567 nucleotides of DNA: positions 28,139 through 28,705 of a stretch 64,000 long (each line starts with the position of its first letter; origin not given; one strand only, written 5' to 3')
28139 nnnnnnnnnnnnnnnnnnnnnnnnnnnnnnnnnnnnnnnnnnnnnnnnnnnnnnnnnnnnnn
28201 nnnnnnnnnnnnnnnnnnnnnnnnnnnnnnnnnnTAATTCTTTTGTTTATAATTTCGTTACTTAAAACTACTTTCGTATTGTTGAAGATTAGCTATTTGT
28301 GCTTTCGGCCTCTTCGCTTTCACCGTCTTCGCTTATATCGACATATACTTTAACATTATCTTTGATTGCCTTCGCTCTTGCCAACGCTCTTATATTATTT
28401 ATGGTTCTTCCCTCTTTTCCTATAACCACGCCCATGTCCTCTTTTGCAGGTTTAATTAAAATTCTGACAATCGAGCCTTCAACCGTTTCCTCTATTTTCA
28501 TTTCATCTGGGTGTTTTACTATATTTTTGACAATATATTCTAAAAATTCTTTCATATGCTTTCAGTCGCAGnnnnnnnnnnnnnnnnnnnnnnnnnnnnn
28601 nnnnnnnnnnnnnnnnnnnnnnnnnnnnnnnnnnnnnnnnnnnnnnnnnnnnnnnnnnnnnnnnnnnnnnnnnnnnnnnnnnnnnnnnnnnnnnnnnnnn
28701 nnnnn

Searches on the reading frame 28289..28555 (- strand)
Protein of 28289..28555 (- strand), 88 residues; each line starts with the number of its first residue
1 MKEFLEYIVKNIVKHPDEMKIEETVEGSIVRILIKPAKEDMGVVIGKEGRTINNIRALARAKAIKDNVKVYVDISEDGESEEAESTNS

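Call 43: find_encoding_contigs(protein=window:28289-28555:-, flank=3000, max_places=10)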
Protein window:28289-28555:- (88 aa): 22 contigs read that carry it; 10 places shown.
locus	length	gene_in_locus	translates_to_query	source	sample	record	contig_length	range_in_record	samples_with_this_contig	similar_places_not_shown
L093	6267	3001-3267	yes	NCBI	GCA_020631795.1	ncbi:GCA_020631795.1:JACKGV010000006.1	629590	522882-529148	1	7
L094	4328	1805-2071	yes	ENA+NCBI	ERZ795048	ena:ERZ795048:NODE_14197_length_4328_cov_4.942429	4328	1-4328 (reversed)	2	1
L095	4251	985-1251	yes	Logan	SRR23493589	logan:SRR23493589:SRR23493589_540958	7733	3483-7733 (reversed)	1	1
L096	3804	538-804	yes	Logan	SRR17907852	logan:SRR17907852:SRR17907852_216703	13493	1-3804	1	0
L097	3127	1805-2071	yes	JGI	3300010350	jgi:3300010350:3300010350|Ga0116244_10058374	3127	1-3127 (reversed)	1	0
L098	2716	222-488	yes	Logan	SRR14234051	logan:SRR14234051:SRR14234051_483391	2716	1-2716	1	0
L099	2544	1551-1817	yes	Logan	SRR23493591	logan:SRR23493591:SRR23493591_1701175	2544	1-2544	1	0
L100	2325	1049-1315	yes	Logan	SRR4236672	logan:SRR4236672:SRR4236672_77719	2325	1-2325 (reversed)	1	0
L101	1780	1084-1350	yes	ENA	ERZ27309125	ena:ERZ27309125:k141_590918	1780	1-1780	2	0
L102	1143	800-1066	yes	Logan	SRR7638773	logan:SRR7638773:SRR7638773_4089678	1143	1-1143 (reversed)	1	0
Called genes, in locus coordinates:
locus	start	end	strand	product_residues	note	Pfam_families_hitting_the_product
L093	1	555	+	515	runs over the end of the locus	-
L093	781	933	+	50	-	PF01783:Ribosomal_L32p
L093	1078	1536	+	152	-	PF01029:NusB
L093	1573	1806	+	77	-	-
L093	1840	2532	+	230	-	PF22935:RM44_endonuclase (weak), PF14622:Ribonucleas_3_3, PF00636:Ribonuclease_3, PF00035:dsrm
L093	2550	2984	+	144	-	PF00886:Ribosomal_S16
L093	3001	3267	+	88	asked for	PF07650:KH_2 (weak), PF13083:KH_KhpA-B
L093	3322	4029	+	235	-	PF01746:tRNA_m1G_MT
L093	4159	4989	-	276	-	PF04350:PilO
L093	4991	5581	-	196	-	PF05137:PilN (weak)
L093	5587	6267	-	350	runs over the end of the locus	PF11104:PilM_2, PF14450:FtsA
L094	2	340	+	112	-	PF01029:NusB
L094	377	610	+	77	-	-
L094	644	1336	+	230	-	PF22935:RM44_endonuclase (weak), PF14622:Ribonucleas_3_3, PF00636:Ribonuclease_3, PF00035:dsrm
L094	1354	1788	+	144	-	PF00886:Ribosomal_S16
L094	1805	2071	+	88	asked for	PF07650:KH_2 (weak), PF13083:KH_KhpA-B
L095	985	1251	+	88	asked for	PF07650:KH_2 (weak), PF13083:KH_KhpA-B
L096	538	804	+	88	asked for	PF07650:KH_2 (weak), PF13083:KH_KhpA-B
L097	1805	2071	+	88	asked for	PF07650:KH_2 (weak), PF13083:KH_KhpA-B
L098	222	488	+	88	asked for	PF07650:KH_2 (weak), PF13083:KH_KhpA-B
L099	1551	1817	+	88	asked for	PF07650:KH_2 (weak), PF13083:KH_KhpA-B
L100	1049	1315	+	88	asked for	PF07650:KH_2 (weak), PF13083:KH_KhpA-B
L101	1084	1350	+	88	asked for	PF07650:KH_2 (weak), PF13083:KH_KhpA-B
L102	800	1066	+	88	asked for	PF07650:KH_2 (weak), PF13083:KH_KhpA-B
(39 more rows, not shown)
